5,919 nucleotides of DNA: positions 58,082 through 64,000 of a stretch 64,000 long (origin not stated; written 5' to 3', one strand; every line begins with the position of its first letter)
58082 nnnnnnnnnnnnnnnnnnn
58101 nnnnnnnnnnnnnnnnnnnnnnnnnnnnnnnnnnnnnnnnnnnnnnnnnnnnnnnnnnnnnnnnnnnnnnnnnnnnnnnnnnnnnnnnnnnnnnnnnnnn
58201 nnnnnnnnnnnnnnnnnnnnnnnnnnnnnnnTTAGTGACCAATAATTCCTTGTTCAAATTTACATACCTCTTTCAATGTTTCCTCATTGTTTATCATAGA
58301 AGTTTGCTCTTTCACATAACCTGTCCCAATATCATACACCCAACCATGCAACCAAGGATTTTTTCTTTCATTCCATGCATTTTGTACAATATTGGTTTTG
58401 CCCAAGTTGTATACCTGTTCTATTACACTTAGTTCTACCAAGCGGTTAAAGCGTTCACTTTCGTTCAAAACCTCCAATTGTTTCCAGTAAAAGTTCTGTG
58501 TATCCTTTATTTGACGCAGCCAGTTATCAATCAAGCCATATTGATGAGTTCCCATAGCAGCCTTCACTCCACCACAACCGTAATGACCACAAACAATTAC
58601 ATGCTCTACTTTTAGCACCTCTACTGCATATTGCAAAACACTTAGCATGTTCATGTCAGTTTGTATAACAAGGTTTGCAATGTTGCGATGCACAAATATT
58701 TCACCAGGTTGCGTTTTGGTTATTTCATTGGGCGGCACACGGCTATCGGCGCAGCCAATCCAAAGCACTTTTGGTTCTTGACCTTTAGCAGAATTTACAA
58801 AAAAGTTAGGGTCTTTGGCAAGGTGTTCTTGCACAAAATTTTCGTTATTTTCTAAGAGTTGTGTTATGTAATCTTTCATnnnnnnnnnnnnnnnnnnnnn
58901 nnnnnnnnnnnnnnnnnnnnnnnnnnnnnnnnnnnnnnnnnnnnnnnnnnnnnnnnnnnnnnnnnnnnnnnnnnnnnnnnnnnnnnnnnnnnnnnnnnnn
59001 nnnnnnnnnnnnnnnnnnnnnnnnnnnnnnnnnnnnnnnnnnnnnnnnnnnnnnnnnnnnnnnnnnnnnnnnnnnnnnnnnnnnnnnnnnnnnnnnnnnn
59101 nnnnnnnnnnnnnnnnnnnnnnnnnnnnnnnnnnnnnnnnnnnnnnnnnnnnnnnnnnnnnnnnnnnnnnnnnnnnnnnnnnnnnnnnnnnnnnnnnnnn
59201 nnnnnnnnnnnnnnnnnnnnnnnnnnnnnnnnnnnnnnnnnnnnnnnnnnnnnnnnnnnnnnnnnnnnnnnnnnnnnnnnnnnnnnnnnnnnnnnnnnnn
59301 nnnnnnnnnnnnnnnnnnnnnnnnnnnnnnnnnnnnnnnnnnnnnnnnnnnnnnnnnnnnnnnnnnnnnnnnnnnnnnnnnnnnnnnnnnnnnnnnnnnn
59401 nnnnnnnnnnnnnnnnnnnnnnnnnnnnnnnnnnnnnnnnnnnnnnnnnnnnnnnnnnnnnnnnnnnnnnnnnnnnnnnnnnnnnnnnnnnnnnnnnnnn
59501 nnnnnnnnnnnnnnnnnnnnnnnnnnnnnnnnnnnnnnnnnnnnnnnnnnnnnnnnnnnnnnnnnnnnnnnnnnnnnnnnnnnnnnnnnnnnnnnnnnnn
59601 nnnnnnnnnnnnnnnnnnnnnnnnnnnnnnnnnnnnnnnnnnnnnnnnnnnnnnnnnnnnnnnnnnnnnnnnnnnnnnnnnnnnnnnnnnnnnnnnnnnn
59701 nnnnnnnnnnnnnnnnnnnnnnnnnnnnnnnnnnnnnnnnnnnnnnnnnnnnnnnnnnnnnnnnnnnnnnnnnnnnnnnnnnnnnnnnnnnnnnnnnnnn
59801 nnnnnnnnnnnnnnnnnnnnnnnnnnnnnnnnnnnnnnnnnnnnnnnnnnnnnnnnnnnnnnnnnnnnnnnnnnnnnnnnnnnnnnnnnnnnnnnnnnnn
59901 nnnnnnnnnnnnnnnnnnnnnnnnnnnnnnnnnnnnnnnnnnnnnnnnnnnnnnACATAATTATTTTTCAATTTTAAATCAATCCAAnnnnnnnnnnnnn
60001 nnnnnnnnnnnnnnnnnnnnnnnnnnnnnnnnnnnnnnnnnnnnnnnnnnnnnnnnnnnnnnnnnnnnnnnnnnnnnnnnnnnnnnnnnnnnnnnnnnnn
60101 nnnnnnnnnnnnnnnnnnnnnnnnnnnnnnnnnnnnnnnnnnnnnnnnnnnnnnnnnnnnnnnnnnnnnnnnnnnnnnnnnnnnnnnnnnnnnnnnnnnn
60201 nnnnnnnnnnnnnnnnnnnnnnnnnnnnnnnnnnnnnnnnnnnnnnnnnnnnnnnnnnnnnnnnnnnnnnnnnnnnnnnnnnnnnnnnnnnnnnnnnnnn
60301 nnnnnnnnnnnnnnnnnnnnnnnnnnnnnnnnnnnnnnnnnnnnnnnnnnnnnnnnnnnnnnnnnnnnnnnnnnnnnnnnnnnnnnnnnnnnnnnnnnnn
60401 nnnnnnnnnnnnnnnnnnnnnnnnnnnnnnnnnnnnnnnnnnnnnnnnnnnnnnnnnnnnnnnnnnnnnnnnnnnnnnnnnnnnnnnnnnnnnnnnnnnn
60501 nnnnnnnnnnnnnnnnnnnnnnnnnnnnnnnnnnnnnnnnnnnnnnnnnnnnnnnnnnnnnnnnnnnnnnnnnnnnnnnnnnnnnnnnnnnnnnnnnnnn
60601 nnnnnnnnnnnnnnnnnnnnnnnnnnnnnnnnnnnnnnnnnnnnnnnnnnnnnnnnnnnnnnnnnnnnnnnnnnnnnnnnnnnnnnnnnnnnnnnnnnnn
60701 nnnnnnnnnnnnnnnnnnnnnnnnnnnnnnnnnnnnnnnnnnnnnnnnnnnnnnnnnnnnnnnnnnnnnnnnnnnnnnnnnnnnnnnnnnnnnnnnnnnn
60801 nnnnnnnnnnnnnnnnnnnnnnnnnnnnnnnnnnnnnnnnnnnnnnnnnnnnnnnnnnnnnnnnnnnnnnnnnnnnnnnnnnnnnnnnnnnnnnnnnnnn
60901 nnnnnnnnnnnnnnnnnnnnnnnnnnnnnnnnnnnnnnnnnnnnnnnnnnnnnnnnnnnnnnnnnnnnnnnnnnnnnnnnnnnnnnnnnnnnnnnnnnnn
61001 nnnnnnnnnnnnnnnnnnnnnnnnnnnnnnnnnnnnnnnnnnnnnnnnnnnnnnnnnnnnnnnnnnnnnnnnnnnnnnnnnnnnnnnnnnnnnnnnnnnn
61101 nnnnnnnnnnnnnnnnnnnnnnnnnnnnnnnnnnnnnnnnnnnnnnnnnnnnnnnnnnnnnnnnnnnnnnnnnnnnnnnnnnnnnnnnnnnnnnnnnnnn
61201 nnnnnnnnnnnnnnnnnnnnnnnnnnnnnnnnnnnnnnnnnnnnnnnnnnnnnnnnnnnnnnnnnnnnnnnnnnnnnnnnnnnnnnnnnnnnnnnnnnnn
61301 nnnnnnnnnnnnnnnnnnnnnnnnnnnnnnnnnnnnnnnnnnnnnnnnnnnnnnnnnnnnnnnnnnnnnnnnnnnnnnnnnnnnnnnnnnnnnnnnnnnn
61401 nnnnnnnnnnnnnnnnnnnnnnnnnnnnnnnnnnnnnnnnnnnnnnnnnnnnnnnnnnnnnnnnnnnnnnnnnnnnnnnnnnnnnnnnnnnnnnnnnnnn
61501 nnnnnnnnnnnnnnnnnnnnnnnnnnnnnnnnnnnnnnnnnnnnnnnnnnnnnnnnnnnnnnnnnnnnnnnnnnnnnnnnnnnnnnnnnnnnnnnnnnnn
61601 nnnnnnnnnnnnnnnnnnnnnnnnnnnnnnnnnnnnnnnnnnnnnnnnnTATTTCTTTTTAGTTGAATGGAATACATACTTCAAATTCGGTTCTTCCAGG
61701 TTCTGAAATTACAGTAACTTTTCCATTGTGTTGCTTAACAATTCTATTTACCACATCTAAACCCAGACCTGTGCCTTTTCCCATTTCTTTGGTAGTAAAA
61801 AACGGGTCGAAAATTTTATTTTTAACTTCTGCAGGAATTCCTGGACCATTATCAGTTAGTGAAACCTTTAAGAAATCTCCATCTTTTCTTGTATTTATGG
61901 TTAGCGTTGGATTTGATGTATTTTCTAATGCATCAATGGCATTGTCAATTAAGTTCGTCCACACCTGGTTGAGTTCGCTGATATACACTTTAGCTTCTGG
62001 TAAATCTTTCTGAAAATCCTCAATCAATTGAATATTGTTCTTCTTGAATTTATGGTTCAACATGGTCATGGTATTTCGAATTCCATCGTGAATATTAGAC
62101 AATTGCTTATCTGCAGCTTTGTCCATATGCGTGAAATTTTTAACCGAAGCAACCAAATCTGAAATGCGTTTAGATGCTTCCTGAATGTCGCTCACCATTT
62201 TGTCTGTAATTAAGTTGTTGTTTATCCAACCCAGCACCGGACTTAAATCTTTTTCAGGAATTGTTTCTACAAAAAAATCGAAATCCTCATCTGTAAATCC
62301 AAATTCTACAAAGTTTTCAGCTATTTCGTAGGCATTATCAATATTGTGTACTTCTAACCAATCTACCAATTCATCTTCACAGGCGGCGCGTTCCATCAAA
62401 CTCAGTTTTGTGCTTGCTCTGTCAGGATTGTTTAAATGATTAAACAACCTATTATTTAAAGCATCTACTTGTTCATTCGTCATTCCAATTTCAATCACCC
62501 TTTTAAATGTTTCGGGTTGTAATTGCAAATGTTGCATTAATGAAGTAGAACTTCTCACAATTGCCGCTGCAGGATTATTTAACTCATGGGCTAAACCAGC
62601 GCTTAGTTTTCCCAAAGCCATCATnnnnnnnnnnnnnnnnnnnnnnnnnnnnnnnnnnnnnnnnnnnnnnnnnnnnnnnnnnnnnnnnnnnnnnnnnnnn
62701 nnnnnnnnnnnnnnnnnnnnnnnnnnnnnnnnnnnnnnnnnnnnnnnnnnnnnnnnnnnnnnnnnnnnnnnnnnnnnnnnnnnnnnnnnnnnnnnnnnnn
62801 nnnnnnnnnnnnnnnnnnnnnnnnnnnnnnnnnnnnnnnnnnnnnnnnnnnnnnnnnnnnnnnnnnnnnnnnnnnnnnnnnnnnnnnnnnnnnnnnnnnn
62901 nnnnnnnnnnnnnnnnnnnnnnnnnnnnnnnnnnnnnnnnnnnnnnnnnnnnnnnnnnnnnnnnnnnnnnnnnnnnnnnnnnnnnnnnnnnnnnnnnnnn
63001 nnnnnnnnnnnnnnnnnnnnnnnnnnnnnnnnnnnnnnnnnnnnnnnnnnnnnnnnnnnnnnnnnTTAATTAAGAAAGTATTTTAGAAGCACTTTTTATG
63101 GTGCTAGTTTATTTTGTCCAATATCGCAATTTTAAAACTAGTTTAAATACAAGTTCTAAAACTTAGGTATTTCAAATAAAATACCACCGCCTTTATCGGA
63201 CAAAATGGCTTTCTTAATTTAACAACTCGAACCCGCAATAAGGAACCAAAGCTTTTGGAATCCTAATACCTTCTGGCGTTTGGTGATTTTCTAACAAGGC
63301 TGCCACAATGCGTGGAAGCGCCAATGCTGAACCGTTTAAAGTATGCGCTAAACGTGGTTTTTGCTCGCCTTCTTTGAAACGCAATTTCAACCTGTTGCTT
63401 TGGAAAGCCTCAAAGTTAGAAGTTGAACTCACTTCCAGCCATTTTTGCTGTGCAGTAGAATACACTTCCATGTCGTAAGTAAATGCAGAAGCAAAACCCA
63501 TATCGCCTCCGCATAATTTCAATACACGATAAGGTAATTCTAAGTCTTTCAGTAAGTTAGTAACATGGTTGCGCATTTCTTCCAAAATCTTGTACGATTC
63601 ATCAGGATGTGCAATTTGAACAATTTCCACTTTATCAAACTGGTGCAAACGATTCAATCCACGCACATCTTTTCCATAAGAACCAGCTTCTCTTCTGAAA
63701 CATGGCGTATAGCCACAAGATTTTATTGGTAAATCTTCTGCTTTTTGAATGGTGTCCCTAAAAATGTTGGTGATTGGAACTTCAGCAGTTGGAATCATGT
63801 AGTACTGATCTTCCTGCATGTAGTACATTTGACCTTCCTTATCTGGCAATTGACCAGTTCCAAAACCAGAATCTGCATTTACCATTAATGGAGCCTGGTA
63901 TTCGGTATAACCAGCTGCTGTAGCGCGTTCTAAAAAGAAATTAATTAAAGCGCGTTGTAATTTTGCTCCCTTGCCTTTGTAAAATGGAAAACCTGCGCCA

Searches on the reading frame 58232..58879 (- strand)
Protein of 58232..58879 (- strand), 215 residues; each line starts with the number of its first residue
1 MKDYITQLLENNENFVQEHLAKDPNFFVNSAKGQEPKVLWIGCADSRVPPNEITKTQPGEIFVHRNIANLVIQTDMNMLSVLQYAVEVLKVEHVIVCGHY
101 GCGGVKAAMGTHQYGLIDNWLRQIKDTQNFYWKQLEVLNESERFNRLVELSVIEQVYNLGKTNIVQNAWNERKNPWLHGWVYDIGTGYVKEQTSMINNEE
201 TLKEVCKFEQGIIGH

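Call 50: search_protein_families(library=pfam, proteins=[window:58232-58879:-], max_evalue=0.00001)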
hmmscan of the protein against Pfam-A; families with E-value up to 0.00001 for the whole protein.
window:58232-58879:- (215 aa): 1 family
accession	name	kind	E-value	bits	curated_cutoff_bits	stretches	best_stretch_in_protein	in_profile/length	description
PF00484.24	Pro_CA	-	2.1e-52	178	25.7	1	38-189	1-156/156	Carbonic anhydrase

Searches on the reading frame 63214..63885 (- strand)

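Call 50: search_protein_families(library=pfam, proteins=[window:63214-63885:-], max_evalue=0.00001)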
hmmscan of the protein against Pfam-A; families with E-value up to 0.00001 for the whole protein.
window:63214-63885:- (223 aa): 1 family
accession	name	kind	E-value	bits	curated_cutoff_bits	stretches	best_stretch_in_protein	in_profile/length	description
PF00587.30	tRNA-synt_2b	-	4.3e-36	125.1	29.3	1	25-201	8-179/179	tRNA synthetase class II core domain (G, H, P, S and T)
